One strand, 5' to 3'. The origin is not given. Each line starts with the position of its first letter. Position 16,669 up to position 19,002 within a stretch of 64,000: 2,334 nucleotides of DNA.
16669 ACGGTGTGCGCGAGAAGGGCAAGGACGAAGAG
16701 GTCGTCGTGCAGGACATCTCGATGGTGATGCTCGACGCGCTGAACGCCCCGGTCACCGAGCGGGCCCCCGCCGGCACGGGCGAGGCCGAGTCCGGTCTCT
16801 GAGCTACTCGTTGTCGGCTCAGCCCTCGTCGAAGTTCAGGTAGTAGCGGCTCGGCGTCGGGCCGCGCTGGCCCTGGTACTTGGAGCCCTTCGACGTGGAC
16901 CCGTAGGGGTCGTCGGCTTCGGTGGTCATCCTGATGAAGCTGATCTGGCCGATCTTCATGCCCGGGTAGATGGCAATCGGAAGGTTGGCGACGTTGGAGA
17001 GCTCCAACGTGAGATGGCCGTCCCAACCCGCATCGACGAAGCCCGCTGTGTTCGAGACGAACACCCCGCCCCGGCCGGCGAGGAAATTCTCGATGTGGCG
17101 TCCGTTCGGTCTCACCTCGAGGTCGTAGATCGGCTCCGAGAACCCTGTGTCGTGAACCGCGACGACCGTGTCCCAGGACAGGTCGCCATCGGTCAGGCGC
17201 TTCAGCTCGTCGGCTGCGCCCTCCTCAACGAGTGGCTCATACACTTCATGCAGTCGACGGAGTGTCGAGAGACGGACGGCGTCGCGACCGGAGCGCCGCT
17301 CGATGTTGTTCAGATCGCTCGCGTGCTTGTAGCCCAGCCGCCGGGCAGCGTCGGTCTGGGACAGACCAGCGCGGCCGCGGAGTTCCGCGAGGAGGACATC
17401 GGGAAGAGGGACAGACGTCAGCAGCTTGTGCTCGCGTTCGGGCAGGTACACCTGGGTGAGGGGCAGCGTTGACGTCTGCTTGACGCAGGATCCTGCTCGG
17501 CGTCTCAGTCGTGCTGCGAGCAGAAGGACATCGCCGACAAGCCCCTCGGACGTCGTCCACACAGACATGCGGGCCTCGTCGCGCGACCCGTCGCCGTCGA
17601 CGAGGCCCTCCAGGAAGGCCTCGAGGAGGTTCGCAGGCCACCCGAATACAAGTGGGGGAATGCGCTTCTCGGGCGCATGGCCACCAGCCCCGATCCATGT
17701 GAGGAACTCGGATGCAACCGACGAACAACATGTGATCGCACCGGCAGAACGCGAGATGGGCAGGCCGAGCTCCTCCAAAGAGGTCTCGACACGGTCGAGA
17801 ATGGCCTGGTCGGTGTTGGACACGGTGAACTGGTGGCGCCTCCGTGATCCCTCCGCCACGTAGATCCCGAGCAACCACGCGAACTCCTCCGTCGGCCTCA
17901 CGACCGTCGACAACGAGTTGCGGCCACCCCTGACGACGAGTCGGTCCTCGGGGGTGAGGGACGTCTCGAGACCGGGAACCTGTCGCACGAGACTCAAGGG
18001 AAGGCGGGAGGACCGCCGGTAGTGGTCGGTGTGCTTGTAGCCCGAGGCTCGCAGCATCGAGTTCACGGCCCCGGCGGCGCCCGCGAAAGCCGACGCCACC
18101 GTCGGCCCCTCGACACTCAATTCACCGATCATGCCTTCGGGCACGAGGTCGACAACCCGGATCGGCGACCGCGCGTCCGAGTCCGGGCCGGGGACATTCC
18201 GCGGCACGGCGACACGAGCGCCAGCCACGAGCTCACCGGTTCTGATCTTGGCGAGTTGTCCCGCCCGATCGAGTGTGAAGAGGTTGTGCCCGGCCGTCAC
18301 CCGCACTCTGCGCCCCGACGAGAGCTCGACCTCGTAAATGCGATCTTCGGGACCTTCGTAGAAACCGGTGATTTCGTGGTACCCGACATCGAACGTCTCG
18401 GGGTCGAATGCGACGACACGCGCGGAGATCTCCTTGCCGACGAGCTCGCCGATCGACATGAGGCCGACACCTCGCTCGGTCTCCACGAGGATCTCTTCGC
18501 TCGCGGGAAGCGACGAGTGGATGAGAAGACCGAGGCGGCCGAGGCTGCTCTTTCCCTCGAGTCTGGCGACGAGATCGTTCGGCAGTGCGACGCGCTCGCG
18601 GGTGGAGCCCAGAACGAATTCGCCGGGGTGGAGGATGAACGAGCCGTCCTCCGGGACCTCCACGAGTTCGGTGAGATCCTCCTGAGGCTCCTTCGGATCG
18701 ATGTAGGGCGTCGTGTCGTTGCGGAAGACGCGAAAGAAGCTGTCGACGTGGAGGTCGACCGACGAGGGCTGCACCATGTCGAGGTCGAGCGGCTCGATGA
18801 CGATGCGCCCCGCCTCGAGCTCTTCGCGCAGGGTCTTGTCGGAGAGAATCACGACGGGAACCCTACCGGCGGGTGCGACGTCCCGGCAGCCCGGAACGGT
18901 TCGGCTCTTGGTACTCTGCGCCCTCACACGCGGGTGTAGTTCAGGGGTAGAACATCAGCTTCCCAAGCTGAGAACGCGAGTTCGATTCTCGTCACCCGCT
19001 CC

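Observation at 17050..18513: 488-codon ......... intein splitting the catalytic HS|TAGF motif of dCTP deaminase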

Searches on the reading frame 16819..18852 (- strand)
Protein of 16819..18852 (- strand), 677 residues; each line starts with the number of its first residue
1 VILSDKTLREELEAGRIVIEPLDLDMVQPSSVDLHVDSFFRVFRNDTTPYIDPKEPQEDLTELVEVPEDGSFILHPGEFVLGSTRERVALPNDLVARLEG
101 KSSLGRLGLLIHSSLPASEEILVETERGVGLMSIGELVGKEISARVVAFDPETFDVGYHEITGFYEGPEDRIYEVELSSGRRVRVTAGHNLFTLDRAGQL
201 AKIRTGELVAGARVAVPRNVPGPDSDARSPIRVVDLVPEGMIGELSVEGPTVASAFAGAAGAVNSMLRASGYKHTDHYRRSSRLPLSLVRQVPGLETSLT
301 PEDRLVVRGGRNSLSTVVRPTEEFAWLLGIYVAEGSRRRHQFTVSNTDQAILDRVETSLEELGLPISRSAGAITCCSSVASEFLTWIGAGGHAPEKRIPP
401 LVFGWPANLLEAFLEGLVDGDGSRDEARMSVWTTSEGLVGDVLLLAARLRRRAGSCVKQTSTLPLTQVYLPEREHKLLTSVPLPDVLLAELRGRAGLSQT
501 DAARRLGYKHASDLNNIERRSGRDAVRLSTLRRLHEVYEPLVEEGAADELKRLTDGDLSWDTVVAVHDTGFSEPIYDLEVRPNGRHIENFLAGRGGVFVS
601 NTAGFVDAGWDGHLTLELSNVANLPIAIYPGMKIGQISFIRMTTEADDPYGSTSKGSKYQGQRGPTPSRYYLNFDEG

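Call 4: search_protein_families(library=pfam, proteins=[window:16819-18852:-], max_evalue=1)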
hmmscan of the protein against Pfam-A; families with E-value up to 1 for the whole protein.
window:16819-18852:- (677 aa): 9 families
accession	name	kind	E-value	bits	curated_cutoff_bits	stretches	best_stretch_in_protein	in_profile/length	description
PF22769.1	DCD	-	5.8e-49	166.6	27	2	2-113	1-112/153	dCTP deaminase-like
PF14890.11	Intein_splicing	-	2.4e-13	50.6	35.8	1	132-599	10-153/155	Intein splicing domain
PF14528.11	LAGLIDADG_3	-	9.2e-10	39.1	22.5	2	411-449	4-46/82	LAGLIDADG-like domain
PF13560.12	HTH_31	-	1.4e-07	32.2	27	1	487-539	5-55/64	Helix-turn-helix domain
PF22569.1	DCD_C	-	9.7e-07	28.7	22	2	598-663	114-185/192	2'-deoxycytidine 5'-triphosphate deaminase (DCD), C-terminal domain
PF06559.16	DCD_N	-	1.1e-06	29.1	21.4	1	2-111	4-115/164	2'-deoxycytidine 5'-triphosphate deaminase (DCD) N-terminal domain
PF05204.19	Hom_end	-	2.7e-06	27.9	21.1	1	409-449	13-56/110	Homing endonuclease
PF01381.28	HTH_3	-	0.00055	20.4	23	1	488-538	1-48/55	Helix-turn-helix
PF00692.24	dUTPase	-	0.0067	16.7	22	1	599-647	58-109/129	dUTPase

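Call 5: search_protein_families(library=ncbifam, proteins=[window:16819-18852:-], max_evalue=1)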
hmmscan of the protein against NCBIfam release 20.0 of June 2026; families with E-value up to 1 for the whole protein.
window:16819-18852:- (677 aa): 18 families
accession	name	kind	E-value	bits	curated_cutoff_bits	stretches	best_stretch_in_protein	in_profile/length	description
TIGR02274.1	dCTP_deam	equivalog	1.7e-62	210.3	92.8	2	2-113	1-113/180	dCTP deaminase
NF011491.0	PRK14898.1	equivalog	1.3e-18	66.5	783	1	169-581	149-528/860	DNA-directed RNA polymerase subunit A''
NF045703.1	rSAM_Tes_intein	exception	4.1e-12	44.7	1700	1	169-449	228-506/1040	tetraether lipid synthase Tes, intein-containing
NF005852.0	PRK07773.1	equivalog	8.6e-12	44.1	780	2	132-234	414-510/886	replicative DNA helicase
NF011303.0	PRK14715.1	equivalog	2e-08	31.8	1585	1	145-448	943-1255/1627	DNA-directed DNA polymerase II large subunit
NF005734.0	PRK07559.1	equivalog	1.1e-07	31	283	2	2-110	11-121/368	2'-deoxycytidine 5'-triphosphate deaminase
NF001862.0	PRK00601.1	equivalog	2.4e-06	27.3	103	1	591-643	72-124/150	dUTP diphosphatase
NF002598.0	PRK02253.1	equivalog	4e-05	23.2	130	1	13-113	13-111/167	deoxyuridine 5'-triphosphate nucleotidohydrolase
NF003159.0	PRK04132.1-4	equivalog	4.4e-05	21.7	999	1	158-221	109-172/852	replication factor C small subunit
TIGR00576.1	dut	superfamily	5.9e-05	22.8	102.55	1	591-646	65-120/143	dUTP diphosphatase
TIGR01445.1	intein_Nterm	domain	0.00011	23.2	24.5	1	115-193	2-83/83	intein N-terminal splicing region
NF007079.0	PRK09532.1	equivalog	0.0064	14.7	1525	1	129-196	787-853/876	DNA polymerase III subunit alpha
TIGR01443.1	intein_Cterm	domain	0.016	15.5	15.6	0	575-602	2-24/24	intein C-terminal splicing region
NF003158.0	PRK04132.1-3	equivalog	0.022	11.8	1750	1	175-222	128-175/1437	replication factor C small subunit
NF038098.1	GyrA_w_intein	exception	0.036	11.9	1850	1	299-582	213-523/1232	intein-containing DNA gyrase subunit A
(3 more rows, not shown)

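Call 7: find_homologous_proteins(query=window:16819-18852:-, max_evalue=0.00001)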
Query window:16819-18852:- (677 aa): 1352 proteins with E <= 0.00001 among 8000 candidates; the best 120 are listed.
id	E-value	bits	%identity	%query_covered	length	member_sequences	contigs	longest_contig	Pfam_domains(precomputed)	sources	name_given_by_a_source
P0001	0.0e+0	1223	100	81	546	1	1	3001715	PF05204.20,PF22769.2,PF14528.12,PF13560.13,PF14890.12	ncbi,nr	ncbi:MAG: helix-turn-helix domain-containing protein [Acidimicrobiia bacterium]|nr:helix-turn-helix 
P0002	1.0e-294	997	68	100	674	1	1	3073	PF06559.17,PF22569.2,PF22769.2,PF14528.12,PF14890.12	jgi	jgi:dCTP deaminase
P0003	5.6e-294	995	68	100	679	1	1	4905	PF05204.20,PF06559.17,PF22569.2,PF22769.2,PF14528.12,PF14890.12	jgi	jgi:dCTP deaminase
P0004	8.8e-291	984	67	100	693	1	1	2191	PF05204.20,PF06559.17,PF22569.2,PF22769.2,PF14528.12,PF14890.12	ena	-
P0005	1.0e-289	981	67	100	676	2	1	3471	PF05204.20,PF06559.17,PF22569.2,PF22769.2,PF14528.12,PF14890.12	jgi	-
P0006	4.8e-288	975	66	100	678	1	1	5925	PF06559.17,PF22569.2,PF22769.2,PF14528.12,PF14890.12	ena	-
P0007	1.0e-287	974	67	100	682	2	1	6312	PF05204.20,PF06559.17,PF22569.2,PF22769.2,PF14528.12,PF14890.12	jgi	jgi:dCTP deaminase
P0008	1.3e-287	974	66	100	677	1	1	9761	PF05204.20,PF06559.17,PF22569.2,PF22769.2,PF14528.12,PF14890.12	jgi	jgi:deoxycytidine triphosphate deaminase/intein/homing endonuclease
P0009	2.3e-287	973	67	100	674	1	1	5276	PF06559.17,PF22569.2,PF22769.2,PF14528.12,PF14890.12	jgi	jgi:dCTP deaminase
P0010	2.3e-287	973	68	100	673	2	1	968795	PF06559.17,PF22569.2,PF22769.2,PF14528.12,PF14890.12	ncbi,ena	-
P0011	9.4e-287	971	67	100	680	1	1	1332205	PF06559.17,PF22569.2,PF22769.2,PF14528.12,PF14890.12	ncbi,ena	-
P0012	1.9e-286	970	67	100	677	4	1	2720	PF05204.20,PF06559.17,PF22569.2,PF22769.2,PF14528.12,PF14890.12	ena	-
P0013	2.7e-286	969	67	100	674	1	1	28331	PF06559.17,PF22569.2,PF22769.2,PF14528.12,PF14890.12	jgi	jgi:deoxycytidine triphosphate deaminase/intein/homing endonuclease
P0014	3.1e-286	969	65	100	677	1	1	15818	PF05204.20,PF06559.17,PF22569.2,PF22769.2,PF14528.12,PF14890.12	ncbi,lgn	-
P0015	3.8e-286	969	67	100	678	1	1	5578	PF05204.20,PF06559.17,PF22569.2,PF22769.2,PF14528.12,PF14890.12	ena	-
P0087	1.2e-265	901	62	85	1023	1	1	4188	PF05204.20,PF22769.2,PF14528.12,PF13560.13,PF14890.12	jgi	jgi:deoxycytidine triphosphate deaminase/intein/homing endonuclease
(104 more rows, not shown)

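Call 33: predict_structure(alignment_id=A1)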
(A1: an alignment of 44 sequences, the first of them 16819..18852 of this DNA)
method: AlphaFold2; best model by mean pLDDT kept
length: 677 residues; sequences in the alignment: 44
mean_pLDDT: 85.3   pTM: 0.74
mean pLDDT of the five models: 85.3, 82.8, 82.7, 77.0, 76.1
residues with pLDDT >= 90: 403; 70-90: 163; 50-70: 79; < 50: 32
segments of 3 or more residues with pLDDT < 50: 102-111, 603-609, 663-669
pLDDT, mean of each block of 10 residues (from residue 1): 81 86 82 82 59 56 79 70 76 70 44 80 92 94 94 92 79 94 89 94 86 96 78 94 96 94 94 92 95 94 92 94 98 95 97 98 95 96 95 94 94 98 94 96 97 94 94 87 95 96 93 91 91 95 92 95 95 87 77 95 46 61 64 77 69 56 46 49
secondary structure, 60 per line:
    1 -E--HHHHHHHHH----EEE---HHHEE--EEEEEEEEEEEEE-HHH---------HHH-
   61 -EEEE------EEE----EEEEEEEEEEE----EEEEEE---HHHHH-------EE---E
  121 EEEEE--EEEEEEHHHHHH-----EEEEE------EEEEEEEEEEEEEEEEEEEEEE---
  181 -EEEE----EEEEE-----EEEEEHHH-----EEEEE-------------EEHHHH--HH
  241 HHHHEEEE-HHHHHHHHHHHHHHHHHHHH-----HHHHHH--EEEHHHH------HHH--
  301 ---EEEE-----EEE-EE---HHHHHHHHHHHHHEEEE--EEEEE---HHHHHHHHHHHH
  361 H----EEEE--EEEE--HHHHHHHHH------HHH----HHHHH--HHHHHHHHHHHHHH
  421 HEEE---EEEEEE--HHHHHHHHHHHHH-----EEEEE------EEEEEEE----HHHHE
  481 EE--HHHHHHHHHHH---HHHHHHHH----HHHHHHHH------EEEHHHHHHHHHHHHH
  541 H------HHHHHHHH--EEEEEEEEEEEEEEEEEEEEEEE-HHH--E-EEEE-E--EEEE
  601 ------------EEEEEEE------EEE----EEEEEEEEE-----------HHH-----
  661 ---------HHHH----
elements in order (helices of 4 or more, strands of 3 or more residues): H5-13 E18-20 E31-43 E62-65 E72-74 E79-89 E94-99 H103-107 E120-125 E128-133 H134-139 E145-149 E156-177 E182-185 E190-194 E200-204 E213-217 H233-236 H239-244 E245-248 H250-269 H275-280 E283-285 H286-289 E304-307 E313-315 H322-334 E335-338 E341-345 H349-361 E366-369 E372-375 H378-386 H400-404 H407-421 E422-424 E428-433 H436-448 E454-458 E465-471 H476-479 E480-482 H485-495 H499-506 H511-518 E525-527 H528-541 H548-555 E558-580 E589-592 E597-600 E613-619 E626-628 E633-641 H670-673

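Call 36: fold_search(model_id=the predicted structure, library=pdb)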
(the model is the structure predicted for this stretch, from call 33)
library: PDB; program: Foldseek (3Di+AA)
matches with E <= 10: 540; with E <= 0.001: 102
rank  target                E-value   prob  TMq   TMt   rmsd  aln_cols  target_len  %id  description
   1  2cw7                  8.9e-30  1.00  0.53  0.66   6.5       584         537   22  Crystal structure of intein homing endonuclease II (released 2006-04-18)
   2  7qss                  9.8e-22  1.00  0.49  0.74   4.6       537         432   16  Crystal structure of homing endonuclease-associated TliVMA intein (C1A) (released 2022-03-30)
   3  7qsu                  4.3e-19  1.00  0.41  0.72   8.5       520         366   15  Crystal structure of homing endonuclease-associated TliVMA intein (C1A, d333-339) (released 2022-03-30)
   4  1dq3                  5.3e-18  1.00  0.37  0.52  10.7       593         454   13  CRYSTAL STRUCTURE OF AN ARCHAEAL INTEIN-ENCODED HOMING ENDONUCLEASE PI-PFUI (released 2000-07-05)
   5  7qst                  5.9e-18  1.00  0.41  0.72   5.0       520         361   14  Crystal structure of homing endonuclease-associated PhoVMA intein (C1A) (released 2022-03-30)
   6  1ef0_A                1.4e-10  1.00  0.28  0.41  26.1       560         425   12  CRYSTAL STRUCTURE OF PI-SCEI MINIPRECURSOR (released 2000-06-07)
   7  2qxx_A                3.3e-10  1.00  0.16  0.52   2.7       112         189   56  Bifunctional dCTP deaminase: dUTPase from Mycobacterium tuberculosis in complex with dTTP (released 2008-02-19)
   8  1vde_B                6.6e-10  1.00  0.29  0.42  26.3       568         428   13  PI-SCEI, A HOMING ENDONUCLEASE WITH PROTEIN SPLICING ACTIVITY (released 1998-04-08)
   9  4a6a_B                7.3e-10  1.00  0.15  0.52  10.8       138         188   46  A115V variant of dCTP deaminase-dUTPase from Mycobacterium tuberculosis in complex with dTTP (released 2012-10-10)
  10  2qlp_A                1.6e-09  1.00  0.15  0.60   3.5       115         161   53  Bifunctional dCTP deaminase:dUTPase from Mycobacterium tuberculosis, apo form (released 2008-02-19)
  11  2qlp_D                2.1e-09  1.00  0.15  0.61   2.4       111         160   55  Bifunctional dCTP deaminase:dUTPase from Mycobacterium tuberculosis, apo form (released 2008-02-19)
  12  2qlp_B                2.3e-09  1.00  0.15  0.61   3.5       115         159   53  Bifunctional dCTP deaminase:dUTPase from Mycobacterium tuberculosis, apo form (released 2008-02-19)
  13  4a6a_A                2.7e-09  1.00  0.15  0.51   2.2       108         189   56  A115V variant of dCTP deaminase-dUTPase from Mycobacterium tuberculosis in complex with dTTP (released 2012-10-10)
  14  2qlp_F                3.2e-09  1.00  0.15  0.61   2.4       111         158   55  Bifunctional dCTP deaminase:dUTPase from Mycobacterium tuberculosis, apo form (released 2008-02-19)
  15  1vde_A                1.9e-08  1.00  0.28  0.40  26.5       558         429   12  PI-SCEI, A HOMING ENDONUCLEASE WITH PROTEIN SPLICING ACTIVITY (released 1998-04-08)
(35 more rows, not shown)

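Call 59: search_protein_families(library=pfam, proteins=[P0087], max_evalue=0.001)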
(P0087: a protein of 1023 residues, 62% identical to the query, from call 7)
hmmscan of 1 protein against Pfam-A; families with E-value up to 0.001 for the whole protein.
P0087 (1023 aa): 6 families
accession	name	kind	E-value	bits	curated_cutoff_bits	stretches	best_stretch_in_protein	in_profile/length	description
PF22769.1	DCD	-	7.5e-42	143.5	27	2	2-101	1-100/153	dCTP deaminase-like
PF14528.11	LAGLIDADG_3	-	9.8e-13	48.6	22.5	0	316-367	2-57/82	LAGLIDADG-like domain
PF05204.19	Hom_end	-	2.7e-11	44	21.1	1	755-815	15-81/110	Homing endonuclease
PF14890.11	Intein_splicing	-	6.8e-10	39.4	35.8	1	492-943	24-153/155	Intein splicing domain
PF13560.12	HTH_31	-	3e-06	27.9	27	1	831-891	5-62/64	Helix-turn-helix domain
PF22569.1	DCD_C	-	0.00033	20.5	22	0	942-1007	114-185/192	2'-deoxycytidine 5'-triphosphate deaminase (DCD), C-terminal domain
